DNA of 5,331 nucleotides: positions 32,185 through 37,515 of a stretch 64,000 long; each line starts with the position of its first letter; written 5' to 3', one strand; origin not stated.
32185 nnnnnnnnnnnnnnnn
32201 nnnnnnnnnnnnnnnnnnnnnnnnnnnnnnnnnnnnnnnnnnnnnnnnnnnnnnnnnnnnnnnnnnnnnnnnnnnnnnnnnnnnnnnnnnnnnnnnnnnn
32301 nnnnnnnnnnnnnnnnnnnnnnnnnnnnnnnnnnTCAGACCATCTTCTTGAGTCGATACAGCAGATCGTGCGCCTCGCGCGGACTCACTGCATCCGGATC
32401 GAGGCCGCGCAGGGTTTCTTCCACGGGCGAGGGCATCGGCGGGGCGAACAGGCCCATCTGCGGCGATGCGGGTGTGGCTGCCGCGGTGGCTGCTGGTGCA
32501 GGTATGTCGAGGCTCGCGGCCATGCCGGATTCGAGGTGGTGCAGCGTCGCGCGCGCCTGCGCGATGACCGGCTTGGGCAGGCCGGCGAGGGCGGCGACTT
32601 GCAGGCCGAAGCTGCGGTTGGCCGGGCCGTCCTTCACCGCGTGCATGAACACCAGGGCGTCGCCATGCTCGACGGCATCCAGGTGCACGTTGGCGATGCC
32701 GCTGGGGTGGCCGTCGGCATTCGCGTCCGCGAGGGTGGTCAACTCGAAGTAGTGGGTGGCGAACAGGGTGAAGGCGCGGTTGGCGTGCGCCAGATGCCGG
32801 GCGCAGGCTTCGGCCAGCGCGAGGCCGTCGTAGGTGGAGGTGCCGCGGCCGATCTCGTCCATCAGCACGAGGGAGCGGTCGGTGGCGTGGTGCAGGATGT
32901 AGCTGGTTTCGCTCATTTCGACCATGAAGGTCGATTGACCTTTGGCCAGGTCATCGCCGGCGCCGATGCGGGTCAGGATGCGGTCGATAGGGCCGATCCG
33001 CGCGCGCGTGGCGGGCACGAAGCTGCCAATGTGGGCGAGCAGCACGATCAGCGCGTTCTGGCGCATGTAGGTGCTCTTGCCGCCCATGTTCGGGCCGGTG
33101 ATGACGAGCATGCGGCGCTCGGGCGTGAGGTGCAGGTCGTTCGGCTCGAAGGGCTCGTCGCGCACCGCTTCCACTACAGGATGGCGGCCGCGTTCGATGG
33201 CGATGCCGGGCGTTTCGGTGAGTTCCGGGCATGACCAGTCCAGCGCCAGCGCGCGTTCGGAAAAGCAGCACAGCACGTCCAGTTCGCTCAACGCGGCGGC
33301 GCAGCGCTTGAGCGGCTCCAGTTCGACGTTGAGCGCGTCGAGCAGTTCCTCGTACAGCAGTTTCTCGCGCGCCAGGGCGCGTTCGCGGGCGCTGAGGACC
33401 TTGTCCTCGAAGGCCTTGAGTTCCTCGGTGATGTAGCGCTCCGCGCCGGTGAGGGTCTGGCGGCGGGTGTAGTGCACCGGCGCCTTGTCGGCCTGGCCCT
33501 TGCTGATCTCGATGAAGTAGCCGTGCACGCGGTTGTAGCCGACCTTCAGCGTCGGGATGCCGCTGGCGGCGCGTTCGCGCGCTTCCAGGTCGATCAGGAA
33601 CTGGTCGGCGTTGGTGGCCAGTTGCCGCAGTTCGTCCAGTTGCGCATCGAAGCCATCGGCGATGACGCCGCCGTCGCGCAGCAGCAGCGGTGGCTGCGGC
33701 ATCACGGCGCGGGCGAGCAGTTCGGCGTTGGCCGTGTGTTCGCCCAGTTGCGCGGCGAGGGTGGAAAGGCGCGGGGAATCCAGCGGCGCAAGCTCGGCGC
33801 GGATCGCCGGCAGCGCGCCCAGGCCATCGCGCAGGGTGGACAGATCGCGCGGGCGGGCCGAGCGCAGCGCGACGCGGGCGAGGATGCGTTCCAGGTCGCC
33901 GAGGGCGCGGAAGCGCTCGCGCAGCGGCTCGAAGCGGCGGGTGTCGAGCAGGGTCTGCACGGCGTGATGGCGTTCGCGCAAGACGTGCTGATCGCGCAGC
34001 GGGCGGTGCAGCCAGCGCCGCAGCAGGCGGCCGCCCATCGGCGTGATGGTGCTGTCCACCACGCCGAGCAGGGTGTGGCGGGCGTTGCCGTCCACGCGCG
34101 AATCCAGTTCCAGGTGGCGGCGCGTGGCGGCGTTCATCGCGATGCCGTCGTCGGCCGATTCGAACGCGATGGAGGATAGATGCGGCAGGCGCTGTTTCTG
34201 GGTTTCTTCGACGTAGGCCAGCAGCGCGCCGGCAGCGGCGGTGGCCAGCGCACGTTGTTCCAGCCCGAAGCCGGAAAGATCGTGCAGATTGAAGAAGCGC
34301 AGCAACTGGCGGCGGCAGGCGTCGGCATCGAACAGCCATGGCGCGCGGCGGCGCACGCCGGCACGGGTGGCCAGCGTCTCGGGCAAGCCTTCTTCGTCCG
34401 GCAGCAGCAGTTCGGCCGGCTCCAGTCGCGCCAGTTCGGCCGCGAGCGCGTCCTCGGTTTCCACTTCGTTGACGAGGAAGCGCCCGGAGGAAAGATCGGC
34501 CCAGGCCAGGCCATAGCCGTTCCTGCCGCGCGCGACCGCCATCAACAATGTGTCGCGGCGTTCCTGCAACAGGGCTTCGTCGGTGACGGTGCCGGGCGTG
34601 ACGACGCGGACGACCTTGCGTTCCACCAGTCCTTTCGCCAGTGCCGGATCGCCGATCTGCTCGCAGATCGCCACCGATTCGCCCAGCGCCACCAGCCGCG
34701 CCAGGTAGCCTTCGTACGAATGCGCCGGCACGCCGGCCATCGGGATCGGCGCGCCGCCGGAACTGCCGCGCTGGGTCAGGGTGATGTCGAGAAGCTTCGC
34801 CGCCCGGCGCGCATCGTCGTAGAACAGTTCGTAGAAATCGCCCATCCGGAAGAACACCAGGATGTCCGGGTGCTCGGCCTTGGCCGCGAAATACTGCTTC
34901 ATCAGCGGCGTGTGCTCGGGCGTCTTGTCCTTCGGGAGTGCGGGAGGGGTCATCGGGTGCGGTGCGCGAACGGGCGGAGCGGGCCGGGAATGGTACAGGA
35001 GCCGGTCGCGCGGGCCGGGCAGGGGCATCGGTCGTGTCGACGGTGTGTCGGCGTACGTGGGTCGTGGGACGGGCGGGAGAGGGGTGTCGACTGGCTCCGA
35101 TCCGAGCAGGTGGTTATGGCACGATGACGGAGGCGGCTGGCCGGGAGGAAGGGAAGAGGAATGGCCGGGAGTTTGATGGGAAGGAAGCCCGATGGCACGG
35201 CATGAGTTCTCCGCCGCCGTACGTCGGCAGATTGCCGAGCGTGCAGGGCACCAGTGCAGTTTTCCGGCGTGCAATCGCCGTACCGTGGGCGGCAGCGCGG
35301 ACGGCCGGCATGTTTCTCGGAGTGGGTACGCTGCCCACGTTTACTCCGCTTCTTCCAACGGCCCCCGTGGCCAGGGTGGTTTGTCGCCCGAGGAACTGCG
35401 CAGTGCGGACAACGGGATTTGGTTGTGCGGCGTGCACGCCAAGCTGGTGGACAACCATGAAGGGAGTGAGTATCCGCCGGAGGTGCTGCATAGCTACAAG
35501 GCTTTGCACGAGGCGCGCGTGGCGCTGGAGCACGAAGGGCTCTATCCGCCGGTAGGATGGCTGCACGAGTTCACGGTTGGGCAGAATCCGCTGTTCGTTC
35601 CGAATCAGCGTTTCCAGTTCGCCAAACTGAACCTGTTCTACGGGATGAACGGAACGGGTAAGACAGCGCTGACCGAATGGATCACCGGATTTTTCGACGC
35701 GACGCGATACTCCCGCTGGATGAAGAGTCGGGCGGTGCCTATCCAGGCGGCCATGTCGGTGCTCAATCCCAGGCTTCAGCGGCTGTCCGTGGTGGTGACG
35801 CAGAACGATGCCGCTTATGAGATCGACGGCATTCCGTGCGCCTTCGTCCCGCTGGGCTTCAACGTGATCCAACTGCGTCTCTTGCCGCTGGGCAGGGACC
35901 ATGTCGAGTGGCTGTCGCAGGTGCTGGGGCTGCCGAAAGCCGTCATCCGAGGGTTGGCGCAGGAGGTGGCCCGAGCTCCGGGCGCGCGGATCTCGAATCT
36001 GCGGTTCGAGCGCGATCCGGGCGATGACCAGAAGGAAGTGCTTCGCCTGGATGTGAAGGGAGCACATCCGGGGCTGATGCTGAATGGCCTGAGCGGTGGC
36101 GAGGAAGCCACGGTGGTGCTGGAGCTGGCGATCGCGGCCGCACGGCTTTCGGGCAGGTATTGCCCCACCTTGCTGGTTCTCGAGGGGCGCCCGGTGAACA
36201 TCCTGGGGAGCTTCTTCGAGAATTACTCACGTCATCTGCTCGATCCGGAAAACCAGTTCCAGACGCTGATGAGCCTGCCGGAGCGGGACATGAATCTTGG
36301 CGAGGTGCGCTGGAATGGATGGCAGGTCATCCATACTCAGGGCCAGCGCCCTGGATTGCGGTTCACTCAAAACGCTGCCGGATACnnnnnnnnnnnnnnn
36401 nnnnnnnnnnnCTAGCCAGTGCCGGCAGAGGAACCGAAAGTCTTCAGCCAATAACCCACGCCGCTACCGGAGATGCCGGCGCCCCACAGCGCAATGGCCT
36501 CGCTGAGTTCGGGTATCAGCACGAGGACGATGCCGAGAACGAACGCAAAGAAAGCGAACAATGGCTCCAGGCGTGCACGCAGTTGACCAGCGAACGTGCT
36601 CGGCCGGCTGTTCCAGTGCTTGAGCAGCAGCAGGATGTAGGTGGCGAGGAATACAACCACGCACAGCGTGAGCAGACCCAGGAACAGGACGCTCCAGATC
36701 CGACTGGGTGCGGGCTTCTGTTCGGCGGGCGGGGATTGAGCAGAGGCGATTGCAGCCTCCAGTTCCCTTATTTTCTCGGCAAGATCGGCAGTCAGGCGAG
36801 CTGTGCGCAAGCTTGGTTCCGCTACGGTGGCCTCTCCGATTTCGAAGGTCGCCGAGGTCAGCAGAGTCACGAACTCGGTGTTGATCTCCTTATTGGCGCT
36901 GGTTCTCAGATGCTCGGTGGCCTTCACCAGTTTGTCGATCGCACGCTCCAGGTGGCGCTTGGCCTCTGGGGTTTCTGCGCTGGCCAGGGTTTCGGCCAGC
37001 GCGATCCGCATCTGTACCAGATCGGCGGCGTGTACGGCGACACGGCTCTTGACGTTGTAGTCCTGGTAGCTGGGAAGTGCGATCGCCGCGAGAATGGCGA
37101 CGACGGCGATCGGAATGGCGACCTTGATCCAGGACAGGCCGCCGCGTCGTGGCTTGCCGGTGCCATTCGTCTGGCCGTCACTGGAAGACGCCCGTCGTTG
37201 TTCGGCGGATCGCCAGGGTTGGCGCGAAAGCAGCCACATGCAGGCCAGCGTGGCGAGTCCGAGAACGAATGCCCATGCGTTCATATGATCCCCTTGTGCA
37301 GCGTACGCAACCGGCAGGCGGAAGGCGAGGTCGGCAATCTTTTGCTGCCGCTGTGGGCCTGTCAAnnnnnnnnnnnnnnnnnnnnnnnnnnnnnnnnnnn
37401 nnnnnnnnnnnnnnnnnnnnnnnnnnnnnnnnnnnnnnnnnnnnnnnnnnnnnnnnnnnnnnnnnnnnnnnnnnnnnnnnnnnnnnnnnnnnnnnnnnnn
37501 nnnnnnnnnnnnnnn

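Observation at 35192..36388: HNH-nuclease / ABC-type ATPase fusion in a lower-GC islet next to mutS: candidate single-gene antiphage defence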

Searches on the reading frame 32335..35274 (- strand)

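Call 5: search_protein_families(library=pfam, proteins=[window:32335-35274:-], max_evalue=1)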
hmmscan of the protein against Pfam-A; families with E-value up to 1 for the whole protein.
window:32335-35274:- (979 aa): 5 families
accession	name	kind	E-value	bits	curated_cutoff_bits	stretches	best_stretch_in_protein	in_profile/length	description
PF00488.27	MutS_V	-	3.9e-82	275.2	30.2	1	723-915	1-188/188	MutS domain V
PF05192.23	MutS_III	-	1.8e-49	169.2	34.1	1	383-672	1-194/194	MutS domain III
PF01624.25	MutS_I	-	3.9e-42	143.5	20.6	1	122-233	1-112/113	MutS domain I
PF05188.22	MutS_II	-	3.7e-33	115.2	25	1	243-366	2-132/133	MutS domain II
PF05190.23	MutS_IV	-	1.9e-28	99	22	1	541-632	1-92/92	MutS family domain IV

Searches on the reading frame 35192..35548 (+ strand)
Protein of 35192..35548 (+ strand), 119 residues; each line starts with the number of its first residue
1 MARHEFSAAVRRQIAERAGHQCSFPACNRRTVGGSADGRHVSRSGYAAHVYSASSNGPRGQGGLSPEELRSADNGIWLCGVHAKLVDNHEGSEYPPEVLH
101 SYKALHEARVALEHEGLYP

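Call 74: search_protein_families(library=padloc, proteins=[window:35192-35548:+], max_evalue=1)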
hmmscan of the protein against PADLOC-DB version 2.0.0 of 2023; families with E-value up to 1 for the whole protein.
window:35192-35548:+ (119 aa): 15 families
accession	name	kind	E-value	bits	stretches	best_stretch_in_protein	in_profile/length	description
PDLC04772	PDC-M68A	-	7.3e-23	79.8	1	1-111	1-109/253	-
PDLC00739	Effector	-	1.4e-22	78.6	1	2-112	4-113/378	Endonuclease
PDLC01997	SAVED1--SAVED_HNH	-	6.7e-22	76.5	1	2-112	2-109/368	-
PDLC01998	SAVED1--SAVED_HNH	-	3e-15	54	1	5-111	113-218/506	-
PDLC00746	Effector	-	1.1e-14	52.3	1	9-112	20-121/389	Endonuclease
PDLC00751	Effector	-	2.3e-14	51.3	1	3-113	128-237/530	Endonuclease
PDLC00742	Effector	-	1.8e-13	48.1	1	4-103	119-217/527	Endonuclease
PDLC00747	Effector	-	3.2e-13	47.6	1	2-111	8-120/373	Endonuclease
PDLC00749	Effector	-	6.2e-12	43.2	1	2-111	12-121/395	Endonuclease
PDLC00406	SduA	-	6.8e-10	37.5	1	3-106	15-112/326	DUF4263 domain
PDLC00738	Effector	-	1.1e-09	35.6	1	4-106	145-246/529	Endonuclease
PDLC02000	Effector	-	3.1e-09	34.2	1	5-106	145-245/524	SAVED1--SAVED_HNH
PDLC04773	PDC-M68A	-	2.1e-06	25.9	1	65-111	2-47/200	-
PDLC00740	Effector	-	5.1e-06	23.5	1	3-111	13-121/391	Endonuclease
PDLC01999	SAVED1--SAVED_HNH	-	0.0016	15.5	1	37-108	45-112/387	-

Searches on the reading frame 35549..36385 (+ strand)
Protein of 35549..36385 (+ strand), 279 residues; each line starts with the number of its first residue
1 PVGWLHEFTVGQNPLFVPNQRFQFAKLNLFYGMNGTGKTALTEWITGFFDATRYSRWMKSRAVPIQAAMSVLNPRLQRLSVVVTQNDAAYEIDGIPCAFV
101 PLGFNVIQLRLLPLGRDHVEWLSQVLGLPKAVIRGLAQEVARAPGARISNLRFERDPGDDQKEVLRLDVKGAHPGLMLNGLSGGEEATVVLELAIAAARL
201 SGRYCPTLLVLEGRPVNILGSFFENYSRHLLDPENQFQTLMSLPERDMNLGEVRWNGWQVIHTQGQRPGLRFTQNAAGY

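Call 74: search_protein_families(library=padloc, proteins=[window:35549-36385:+], max_evalue=1)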
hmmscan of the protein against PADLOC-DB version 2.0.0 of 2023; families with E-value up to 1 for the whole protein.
window:35549-36385:+ (279 aa): 25 families
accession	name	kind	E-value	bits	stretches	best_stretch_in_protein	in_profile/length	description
PDLC04894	PDC-S06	-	0.00012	18.7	1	22-45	25-48/740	-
PDLC04135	mad3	-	0.00073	17.2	1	149-211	234-289/374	mads_3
PDLC04886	PDC-S06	-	0.00083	16.2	1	25-54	25-53/727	-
PDLC04890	PDC-S06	-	0.001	15.8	1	23-48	22-47/732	-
PDLC00515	JetC1|JetC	-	0.0015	14.6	1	17-46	14-43/1212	DUF3584 domain; MukB-like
PDLC00271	PtuA1|PtuA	-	0.0019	15.8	1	22-43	19-41/421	AAA ATPase domain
PDLC04896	PDC-S06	-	0.0028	14.3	1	22-71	25-73/732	-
PDLC03859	LmuB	-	0.0029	14.9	1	22-51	19-50/611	-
PDLC04887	PDC-S06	-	0.0036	13.9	1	18-43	27-52/790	-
PDLC04897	PDC-S06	-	0.0037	13.9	1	15-46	13-44/727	-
PDLC03878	NsnB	-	0.0038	15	1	18-41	14-37/345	-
PDLC04608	PDC-M38A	-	0.0076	14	1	23-60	23-60/367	-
PDLC00289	PtuA1|PtuA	-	0.01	12.9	1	26-65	29-68/404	AAA ATPase domain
PDLC05035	PDC-S53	-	0.011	11.8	1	22-51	507-536/900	-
PDLC02336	AbiLi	-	0.012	13.2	1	23-45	20-42/340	AbiLi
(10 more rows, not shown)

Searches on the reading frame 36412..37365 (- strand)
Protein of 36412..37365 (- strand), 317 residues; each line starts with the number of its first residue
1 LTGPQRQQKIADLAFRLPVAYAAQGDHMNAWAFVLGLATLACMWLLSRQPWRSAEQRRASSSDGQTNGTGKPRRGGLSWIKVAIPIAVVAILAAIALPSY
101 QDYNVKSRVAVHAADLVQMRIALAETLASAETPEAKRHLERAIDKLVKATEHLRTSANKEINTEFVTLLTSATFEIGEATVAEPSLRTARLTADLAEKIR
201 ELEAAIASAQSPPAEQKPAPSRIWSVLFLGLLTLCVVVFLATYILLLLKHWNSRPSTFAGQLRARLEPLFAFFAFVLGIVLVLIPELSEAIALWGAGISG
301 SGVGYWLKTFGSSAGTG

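Call 5: search_protein_families(library=pfam, proteins=[window:36412-37365:-], max_evalue=1)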
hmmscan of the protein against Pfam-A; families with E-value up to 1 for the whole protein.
window:36412-37365:- (317 aa): 7 families
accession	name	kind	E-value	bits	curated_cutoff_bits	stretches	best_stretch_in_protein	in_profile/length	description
PF01292.26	Ni_hydr_CYTB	-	0.002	18.4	30.1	1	195-283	73-156/179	Prokaryotic cytochrome b561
PF13687.11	DUF4153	-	0.0033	17.1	27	1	213-283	161-238/373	Domain of unknown function (DUF4153)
PF09534.15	Trp_oprn_chp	-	0.097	12.9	29.6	1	35-103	3-65/180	Tryptophan-associated transmembrane protein (Trp_oprn_chp)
PF11981.13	DUF3482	-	0.15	11.9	29.2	1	118-207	23-108/293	Domain of unknown function (DUF3482)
PF20990.2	DUF2207_C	-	0.23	11.6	33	0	182-281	94-182/247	Predicted membrane protein (DUF2207) C-terminal domain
PF20153.4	DUF6535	-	0.43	10.9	23.9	0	169-266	37-136/177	Family of unknown function (DUF6535)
PF18578.6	Raf1_N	-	0.99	10.4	26.8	0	180-217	64-101/106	Rubisco accumulation factor 1 alpha helical domain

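Call 6: search_protein_families(library=padloc, proteins=[window:36412-37365:-], max_evalue=1)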
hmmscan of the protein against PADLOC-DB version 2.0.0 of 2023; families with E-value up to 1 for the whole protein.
window:36412-37365:- (317 aa): 0 families

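Call 7: search_protein_families(library=ncbifam, proteins=[window:36412-37365:-], max_evalue=0.1)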
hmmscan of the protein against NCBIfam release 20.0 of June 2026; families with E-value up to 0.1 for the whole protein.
window:36412-37365:- (317 aa): 3 families
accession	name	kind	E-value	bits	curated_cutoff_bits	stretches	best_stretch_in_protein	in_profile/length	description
NF007862.0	PRK10574.1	equivalog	1.5e-05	25.1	138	1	75-117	5-47/145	prepilin peptidase-dependent pilin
NF041775.1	typeIV_PilA_Myxo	equivalog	0.00094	19.2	400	1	71-110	7-46/214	type IV pilin protein PilA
NF033476.1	tet_destruct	subfamily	0.053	12.5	550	1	291-313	6-28/386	tetracycline destructase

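Call 24: search_protein_families(library=pfam, proteins=[window:36412-37284:-], max_evalue=0.01)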
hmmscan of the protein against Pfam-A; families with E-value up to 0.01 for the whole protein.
window:36412-37284:- (290 aa): 2 families
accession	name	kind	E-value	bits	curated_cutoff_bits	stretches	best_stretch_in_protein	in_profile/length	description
PF01292.26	Ni_hydr_CYTB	-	0.0016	18.7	30.1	0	168-256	73-156/179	Prokaryotic cytochrome b561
PF13687.11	DUF4153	-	0.0044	16.7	27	0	186-256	161-238/373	Domain of unknown function (DUF4153)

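Call 37: list_cluster_members(proteins=[P0001, window:36412-37284:-, window:37596-38270:-, window:40811-42493:+])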
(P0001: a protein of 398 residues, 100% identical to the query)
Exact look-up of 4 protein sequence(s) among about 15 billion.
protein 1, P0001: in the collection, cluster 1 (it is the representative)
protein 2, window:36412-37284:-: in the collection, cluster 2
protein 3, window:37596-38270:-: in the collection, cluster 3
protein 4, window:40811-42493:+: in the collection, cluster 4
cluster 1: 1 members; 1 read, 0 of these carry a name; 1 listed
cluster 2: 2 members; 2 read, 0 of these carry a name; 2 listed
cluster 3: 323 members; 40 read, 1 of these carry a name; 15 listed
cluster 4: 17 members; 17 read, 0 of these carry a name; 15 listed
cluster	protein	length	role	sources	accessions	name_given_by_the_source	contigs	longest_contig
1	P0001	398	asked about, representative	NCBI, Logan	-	-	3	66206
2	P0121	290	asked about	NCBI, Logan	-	-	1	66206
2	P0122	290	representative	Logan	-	-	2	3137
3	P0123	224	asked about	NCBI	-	-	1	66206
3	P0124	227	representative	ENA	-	-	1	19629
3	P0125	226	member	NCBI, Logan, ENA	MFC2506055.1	MAG: epoxyqueuosine reductase QueH [Kingella sp. (in: b-proteobacteria)]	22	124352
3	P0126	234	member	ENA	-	-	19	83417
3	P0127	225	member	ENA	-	-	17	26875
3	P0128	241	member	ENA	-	-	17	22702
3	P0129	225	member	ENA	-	-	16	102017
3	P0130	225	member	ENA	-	-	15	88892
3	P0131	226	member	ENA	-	-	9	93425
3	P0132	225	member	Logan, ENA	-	-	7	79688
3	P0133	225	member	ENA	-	-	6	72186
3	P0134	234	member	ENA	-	-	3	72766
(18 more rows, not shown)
